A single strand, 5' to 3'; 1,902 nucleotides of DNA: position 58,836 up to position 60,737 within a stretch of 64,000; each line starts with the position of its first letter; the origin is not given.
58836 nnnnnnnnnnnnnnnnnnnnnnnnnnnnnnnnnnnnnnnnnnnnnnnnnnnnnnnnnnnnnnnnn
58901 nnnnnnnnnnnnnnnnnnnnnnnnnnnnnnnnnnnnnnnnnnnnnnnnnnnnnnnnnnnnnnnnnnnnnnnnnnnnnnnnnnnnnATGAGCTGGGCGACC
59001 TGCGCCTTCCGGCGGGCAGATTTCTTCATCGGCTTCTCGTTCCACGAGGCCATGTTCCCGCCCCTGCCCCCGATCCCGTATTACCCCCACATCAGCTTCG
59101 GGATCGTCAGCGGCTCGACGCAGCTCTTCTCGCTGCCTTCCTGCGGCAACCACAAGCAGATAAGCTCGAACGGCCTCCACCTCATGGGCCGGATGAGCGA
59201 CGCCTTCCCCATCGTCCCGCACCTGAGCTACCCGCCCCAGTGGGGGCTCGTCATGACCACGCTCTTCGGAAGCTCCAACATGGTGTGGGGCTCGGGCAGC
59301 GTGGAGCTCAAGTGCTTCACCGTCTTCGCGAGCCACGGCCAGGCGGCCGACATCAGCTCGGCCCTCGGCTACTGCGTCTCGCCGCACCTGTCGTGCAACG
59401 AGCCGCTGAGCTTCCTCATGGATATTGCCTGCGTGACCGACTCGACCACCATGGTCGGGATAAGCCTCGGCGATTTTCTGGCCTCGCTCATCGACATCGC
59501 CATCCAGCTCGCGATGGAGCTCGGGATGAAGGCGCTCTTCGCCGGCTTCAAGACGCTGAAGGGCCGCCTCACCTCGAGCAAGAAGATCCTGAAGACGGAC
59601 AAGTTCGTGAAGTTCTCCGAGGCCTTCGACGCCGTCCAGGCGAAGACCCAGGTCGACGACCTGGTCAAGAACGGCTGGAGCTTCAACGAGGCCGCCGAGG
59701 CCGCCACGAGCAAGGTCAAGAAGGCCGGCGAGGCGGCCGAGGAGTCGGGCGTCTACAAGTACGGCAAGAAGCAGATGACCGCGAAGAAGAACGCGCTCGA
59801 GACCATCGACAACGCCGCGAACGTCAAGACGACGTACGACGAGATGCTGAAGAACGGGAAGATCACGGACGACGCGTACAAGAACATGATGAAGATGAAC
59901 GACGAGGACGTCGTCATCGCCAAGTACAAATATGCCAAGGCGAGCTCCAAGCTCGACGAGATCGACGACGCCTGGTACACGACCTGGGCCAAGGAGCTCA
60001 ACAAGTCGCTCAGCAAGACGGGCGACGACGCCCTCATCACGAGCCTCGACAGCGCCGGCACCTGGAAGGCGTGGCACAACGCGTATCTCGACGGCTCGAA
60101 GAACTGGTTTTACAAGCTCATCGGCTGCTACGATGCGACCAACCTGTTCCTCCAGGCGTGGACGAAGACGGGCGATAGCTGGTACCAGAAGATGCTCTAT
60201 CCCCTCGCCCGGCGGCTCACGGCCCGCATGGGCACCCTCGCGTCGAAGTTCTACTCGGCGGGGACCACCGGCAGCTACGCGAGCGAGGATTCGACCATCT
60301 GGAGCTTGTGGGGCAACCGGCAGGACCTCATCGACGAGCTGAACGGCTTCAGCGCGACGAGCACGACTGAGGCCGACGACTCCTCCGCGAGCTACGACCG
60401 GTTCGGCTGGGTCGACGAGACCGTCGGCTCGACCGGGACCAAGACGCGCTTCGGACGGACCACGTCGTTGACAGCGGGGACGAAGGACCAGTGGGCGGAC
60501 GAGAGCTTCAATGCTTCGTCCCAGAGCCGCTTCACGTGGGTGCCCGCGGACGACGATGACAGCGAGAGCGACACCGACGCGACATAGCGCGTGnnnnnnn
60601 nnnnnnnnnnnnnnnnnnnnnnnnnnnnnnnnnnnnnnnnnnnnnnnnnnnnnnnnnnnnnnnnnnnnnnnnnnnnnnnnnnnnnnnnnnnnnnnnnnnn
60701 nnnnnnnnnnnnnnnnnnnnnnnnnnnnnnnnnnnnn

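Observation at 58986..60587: Candidate novel T6SS toxin: PAAR-like N-terminus fused to a Lys-rich helical domain of unknown function, compositionally atypical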

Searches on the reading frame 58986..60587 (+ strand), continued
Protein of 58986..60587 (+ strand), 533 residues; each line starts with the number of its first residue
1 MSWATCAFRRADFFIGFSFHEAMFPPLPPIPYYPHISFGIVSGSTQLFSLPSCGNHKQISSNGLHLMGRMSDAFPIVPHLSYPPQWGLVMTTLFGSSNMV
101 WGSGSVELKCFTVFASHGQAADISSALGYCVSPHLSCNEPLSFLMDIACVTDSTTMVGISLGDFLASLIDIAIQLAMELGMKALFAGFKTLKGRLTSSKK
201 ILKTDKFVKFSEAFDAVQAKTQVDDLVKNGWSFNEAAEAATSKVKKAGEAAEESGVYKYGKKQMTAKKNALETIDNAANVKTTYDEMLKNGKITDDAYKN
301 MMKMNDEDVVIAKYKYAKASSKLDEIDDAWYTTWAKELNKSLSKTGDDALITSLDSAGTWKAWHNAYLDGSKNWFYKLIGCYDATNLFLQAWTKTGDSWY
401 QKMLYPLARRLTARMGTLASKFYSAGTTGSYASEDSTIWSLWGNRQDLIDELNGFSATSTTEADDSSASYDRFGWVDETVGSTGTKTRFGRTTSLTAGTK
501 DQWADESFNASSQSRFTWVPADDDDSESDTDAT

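Call 68: find_encoding_contigs(protein=P0025, flank=8000, max_places=2)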
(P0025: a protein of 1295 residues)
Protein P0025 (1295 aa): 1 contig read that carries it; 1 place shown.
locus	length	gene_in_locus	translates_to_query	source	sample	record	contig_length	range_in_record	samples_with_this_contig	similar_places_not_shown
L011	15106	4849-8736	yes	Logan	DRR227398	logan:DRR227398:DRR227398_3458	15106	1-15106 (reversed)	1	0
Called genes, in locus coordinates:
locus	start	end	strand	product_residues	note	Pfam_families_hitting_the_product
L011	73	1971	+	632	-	PF05954:Phage_GPD, PF04717:Phage_base_V, PF22178:Gp5_trimer_C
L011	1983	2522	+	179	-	PF10106:DUF2345 (faint)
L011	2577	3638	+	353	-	PF09937:DUF2169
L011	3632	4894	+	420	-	PF09937:DUF2169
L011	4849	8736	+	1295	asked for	PF19078:Big_12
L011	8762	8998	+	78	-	-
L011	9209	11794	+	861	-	-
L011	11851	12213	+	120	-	PF04342:DMT_6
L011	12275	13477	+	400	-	-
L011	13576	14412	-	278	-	-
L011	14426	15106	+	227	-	?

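Call 69: find_encoding_contigs(protein=P0013, flank=8000, max_places=2)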
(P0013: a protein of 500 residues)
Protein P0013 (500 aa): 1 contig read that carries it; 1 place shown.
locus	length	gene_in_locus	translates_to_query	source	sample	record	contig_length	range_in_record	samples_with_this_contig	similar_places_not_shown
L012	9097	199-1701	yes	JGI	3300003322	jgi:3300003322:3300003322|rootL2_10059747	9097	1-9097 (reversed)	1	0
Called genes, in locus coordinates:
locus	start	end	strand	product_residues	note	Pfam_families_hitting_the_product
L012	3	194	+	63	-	?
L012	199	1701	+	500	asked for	-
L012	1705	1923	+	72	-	-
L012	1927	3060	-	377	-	PF09937:DUF2169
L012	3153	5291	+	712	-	PF05954:Phage_GPD, PF04717:Phage_base_V, PF22178:Gp5_trimer_C, PF06715:Gp5_C (faint)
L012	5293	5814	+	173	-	-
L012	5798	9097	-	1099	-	?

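Call 76: list_cluster_members(proteins=[P0008, P0013, P0025, P0048, P0050, P0061, P0075, P0100, P0120, P0150])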
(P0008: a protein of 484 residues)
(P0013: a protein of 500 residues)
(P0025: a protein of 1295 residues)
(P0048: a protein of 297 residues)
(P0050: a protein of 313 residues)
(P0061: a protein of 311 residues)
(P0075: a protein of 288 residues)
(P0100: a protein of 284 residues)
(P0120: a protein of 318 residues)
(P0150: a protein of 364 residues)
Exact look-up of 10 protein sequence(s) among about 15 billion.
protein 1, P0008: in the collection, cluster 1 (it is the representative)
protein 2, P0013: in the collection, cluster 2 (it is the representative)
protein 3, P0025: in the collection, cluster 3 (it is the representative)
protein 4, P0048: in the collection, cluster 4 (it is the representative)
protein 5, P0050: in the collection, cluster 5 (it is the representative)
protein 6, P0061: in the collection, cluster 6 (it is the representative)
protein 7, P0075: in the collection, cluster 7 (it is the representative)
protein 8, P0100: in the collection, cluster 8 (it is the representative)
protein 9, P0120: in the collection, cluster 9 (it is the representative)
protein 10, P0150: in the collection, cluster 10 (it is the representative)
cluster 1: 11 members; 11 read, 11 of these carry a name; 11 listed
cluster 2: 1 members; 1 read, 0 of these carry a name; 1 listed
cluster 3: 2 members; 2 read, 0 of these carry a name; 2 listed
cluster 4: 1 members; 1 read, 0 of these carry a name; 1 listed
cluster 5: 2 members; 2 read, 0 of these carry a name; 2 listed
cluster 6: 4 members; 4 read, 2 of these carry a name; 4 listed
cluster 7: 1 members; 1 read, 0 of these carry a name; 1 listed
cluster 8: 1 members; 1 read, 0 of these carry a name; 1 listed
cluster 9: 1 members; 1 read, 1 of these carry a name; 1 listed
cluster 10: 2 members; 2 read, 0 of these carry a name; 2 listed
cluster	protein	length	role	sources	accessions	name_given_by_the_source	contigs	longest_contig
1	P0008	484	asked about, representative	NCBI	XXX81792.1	hypothetical protein WMF30_23825 [Sorangium sp. So ce134]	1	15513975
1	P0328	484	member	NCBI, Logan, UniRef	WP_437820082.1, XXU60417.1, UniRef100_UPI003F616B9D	hypothetical protein [Sorangium sp. So ce1078] | hypothetical protein n=1 Tax=Sorangium sp. So ce1078 TaxID=3133329 RepID=UPI003F616B9D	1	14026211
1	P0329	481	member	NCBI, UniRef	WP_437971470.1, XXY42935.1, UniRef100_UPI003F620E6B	hypothetical protein WMF04_20135 [Sorangium sp. So ce260] | hypothetical protein n=1 Tax=Sorangium sp. So ce260 TaxID=3133291 RepID=UPI003F620E6B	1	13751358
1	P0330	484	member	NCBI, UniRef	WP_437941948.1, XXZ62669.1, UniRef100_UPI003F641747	hypothetical protein [Sorangium sp. So ce341] | hypothetical protein n=1 Tax=Sorangium sp. So ce341 TaxID=3133302 RepID=UPI003F641747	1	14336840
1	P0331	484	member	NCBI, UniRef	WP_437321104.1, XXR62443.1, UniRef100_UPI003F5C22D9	hypothetical protein [Sorangium sp. So ce385] | hypothetical protein n=1 Tax=Sorangium sp. So ce385 TaxID=3133308 RepID=UPI003F5C22D9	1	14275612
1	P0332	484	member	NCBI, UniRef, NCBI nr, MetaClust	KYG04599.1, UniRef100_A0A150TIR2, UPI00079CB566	hypothetical protein BE21_45875 [Sorangium cellulosum] | Uncharacterized protein n=1 Tax=Sorangium cellulosum TaxID=56 RepID=A0A150TIR2_SORCE | status=active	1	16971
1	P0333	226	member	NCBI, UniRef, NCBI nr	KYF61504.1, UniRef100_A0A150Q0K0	hypothetical protein BE04_22555 [Sorangium cellulosum] | Uncharacterized protein n=1 Tax=Sorangium cellulosum TaxID=56 RepID=A0A150Q0K0_SORCE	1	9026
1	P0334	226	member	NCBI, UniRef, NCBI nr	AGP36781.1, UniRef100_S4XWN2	hypothetical protein SCE1572_21165 [Sorangium cellulosum So0157-2] | Uncharacterized protein n=1 Tax=Sorangium cellulosum So0157-2 TaxID=1254432 ...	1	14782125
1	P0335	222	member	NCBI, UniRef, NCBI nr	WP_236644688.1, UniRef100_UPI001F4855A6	hypothetical protein [Sorangium cellulosum] | hypothetical protein n=1 Tax=Sorangium cellulosum TaxID=56 RepID=UPI001F4855A6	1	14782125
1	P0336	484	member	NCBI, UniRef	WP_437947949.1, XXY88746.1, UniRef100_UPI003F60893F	hypothetical protein WME98_45670 [Sorangium sp. So ce296] | hypothetical protein n=1 Tax=Sorangium sp. So ce296 TaxID=3133296 RepID=UPI003F60893F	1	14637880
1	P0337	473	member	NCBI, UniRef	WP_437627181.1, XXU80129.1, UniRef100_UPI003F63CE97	hypothetical protein [Sorangium sp. So ce1151] | hypothetical protein n=1 Tax=Sorangium sp. So ce1151 TaxID=3133332 RepID=UPI003F63CE97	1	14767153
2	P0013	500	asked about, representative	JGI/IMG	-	-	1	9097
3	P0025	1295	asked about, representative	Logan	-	-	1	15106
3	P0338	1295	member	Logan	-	-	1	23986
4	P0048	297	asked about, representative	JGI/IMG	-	-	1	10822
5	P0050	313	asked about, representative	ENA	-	-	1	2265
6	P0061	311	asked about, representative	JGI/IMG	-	hypothetical protein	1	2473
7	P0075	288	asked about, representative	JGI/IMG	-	-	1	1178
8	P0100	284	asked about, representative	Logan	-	-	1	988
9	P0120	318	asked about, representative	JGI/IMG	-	hypothetical protein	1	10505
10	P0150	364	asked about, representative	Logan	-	-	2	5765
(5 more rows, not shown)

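Call 77: find_encoding_contigs(protein=P0120, flank=8000, max_places=1)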
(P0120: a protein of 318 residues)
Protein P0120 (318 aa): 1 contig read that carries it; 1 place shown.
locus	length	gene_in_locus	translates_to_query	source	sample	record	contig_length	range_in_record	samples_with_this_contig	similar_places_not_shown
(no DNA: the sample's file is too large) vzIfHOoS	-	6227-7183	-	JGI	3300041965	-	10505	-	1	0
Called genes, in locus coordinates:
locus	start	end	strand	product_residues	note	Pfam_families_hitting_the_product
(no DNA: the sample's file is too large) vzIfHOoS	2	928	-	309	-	?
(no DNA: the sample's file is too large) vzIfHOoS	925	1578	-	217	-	-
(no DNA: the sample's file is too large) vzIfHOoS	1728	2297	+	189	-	-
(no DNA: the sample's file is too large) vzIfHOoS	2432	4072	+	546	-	-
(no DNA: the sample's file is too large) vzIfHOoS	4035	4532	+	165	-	-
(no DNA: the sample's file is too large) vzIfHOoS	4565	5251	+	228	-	-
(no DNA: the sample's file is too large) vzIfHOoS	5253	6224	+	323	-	PF09937:DUF2169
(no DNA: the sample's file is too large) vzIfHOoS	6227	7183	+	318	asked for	-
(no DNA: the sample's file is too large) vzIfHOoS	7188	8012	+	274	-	-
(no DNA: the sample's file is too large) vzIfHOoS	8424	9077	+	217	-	PF09937:DUF2169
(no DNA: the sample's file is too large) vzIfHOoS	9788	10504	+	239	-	?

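Call 78: find_encoding_contigs(protein=P0008, flank=9000, max_places=1)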
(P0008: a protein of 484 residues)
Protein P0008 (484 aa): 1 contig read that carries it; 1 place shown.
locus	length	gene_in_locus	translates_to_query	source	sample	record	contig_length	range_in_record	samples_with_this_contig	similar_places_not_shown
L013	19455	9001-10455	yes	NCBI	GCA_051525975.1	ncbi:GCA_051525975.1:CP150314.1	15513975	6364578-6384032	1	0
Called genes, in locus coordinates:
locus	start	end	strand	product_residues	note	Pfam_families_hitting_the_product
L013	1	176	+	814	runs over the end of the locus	PF07992:Pyr_redox_2, PF00070:Pyr_redox, PF18267:Rubredoxin_C, PF04324:Fer2_BFD, PF03460:NIR_SIR_ferr, PF01077:NIR_SIR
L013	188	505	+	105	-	PF00355:Rieske, PF13806:Rieske_2, PF22543:Rieske_4 (faint)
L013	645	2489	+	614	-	PF00069:Pkinase, PF07714:PK_Tyr_Ser-Thr, PF06293:Kdo (weak)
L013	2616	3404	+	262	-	-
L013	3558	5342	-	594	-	PF09937:DUF2169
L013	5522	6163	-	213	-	PF00857:Isochorismatase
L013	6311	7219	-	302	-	PF00165:HTH_AraC (weak), PF12833:HTH_18, PF00165:HTH_AraC (weak)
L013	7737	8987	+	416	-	PF09937:DUF2169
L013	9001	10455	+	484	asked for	-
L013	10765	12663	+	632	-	PF01400:Astacin, PF00652:Ricin_B_lectin (weak)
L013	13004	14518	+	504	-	-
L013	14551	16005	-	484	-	PF07992:Pyr_redox_2, PF03486:HI0933_like (faint), PF13738:Pyr_redox_3 (weak), PF00070:Pyr_redox, PF18267:Rubredoxin_C, PF04324:Fer2_BFD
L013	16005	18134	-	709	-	PF04879:Molybdop_Fe4S4, PF00384:Molybdopterin, PF01568:Molydop_binding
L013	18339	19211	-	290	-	-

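Call 79: find_encoding_contigs(protein=P0150, flank=6000, max_places=1)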
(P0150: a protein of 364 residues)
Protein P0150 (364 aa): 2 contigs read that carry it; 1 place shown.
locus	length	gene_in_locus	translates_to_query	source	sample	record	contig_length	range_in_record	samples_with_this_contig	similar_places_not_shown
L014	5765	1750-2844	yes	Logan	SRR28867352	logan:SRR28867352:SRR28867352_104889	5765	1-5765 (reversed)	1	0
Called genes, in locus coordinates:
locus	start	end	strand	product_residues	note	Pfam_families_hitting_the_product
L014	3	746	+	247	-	?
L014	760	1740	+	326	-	PF09937:DUF2169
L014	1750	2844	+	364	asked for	-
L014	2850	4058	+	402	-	PF09937:DUF2169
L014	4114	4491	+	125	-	-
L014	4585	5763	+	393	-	?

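Call 82: search_protein_families(library=pfam, proteins=[L012:5293-5814:+, L010:2362-2856:+, L001:5702-6160:+], max_evalue=0.01)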
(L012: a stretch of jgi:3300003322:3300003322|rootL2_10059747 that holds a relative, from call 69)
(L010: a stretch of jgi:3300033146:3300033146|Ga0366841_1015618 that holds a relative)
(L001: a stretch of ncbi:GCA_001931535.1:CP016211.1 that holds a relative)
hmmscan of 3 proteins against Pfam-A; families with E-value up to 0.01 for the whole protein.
L012:5293-5814:+ (173 aa): 1 family
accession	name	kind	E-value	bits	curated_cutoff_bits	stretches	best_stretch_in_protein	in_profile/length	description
PF10106.14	DUF2345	-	0.0067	16.7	30.7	0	82-161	5-87/151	Uncharacterized protein conserved in bacteria (DUF2345)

L010:2362-2856:+ (164 aa): 1 family
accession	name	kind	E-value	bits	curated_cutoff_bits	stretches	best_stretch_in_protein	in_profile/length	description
PF04790.18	Sarcoglycan_1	-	0.00061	19.6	32.5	1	99-163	155-222/259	Sarcoglycan complex subunit protein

L001:5702-6160:+ (152 aa): 0 families

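Call 88: fold_search(model_id=the predicted structure, library=viral)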
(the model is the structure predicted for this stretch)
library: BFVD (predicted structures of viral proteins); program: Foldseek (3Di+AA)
matches with E <= 10: 619; with E <= 0.001: 0
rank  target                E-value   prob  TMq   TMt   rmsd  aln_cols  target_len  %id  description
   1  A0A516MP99            3.2e-02  0.60  0.14  0.12  46.3       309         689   12  (no name in the UniProt tables at hand)
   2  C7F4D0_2              4.0e-02  0.14  0.12  0.06  52.4       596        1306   10  (no name in the UniProt tables at hand)
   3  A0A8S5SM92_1          4.5e-02  0.18  0.14  0.06  33.5       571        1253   12  Minor structural protein putative tail fiber [Myoviridae sp. ctPoO4]
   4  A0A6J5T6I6            7.4e-02  0.33  0.13  0.19  38.9       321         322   15  Uncharacterized protein [uncultured Caudovirales phage]
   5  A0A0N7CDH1            9.2e-02  0.51  0.14  0.20  32.6       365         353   12  Uncharacterized protein [Salmonella phage 35]
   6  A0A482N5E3            1.3e-01  0.11  0.09  0.10  42.8       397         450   15  (no name in the UniProt tables at hand)
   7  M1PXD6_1              1.4e-01  0.30  0.13  0.08  39.9       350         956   12  (no name in the UniProt tables at hand)
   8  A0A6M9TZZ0            1.4e-01  0.25  0.11  0.19  27.6       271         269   13  Uncharacterized protein [Drosophila-associated filamentous virus]
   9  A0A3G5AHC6            1.4e-01  0.23  0.13  0.13  34.4       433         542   12  BAR domain-containing protein [Sylvanvirus sp.]
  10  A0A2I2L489            1.4e-01  0.85  0.15  0.30  16.6       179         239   14  Transmembrane domain-containing protein [Orpheovirus IHUMI-LCC2]
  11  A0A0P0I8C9            1.5e-01  0.20  0.11  0.10  31.0       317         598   14  (no name in the UniProt tables at hand)
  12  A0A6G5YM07            1.6e-01  0.30  0.14  0.13  35.6       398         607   14  (no name in the UniProt tables at hand)
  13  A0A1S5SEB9            1.6e-01  0.28  0.11  0.15  17.9       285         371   11  (no name in the UniProt tables at hand)
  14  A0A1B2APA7            1.6e-01  0.13  0.10  0.07  29.9       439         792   12  (no name in the UniProt tables at hand)
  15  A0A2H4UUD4            1.6e-01  0.08  0.06  0.08  26.5       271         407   17  J domain-containing protein [Bodo saltans virus]
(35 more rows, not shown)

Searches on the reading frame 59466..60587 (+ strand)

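Call 41: search_protein_families(library=pfam, proteins=[window:59466-60587:+], max_evalue=10)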
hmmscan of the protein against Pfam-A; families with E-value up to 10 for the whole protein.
window:59466-60587:+ (373 aa): 2 families
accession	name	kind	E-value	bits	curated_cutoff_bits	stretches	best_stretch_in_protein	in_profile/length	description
PF05961.16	Chordopox_A13L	-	0.16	12.7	24.1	1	95-133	21-59/69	Chordopoxvirus A13L protein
PF06133.16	Com_YlbF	-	8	7.4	23.9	0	39-126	10-88/105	Control of competence regulator ComK, YlbF/YmcA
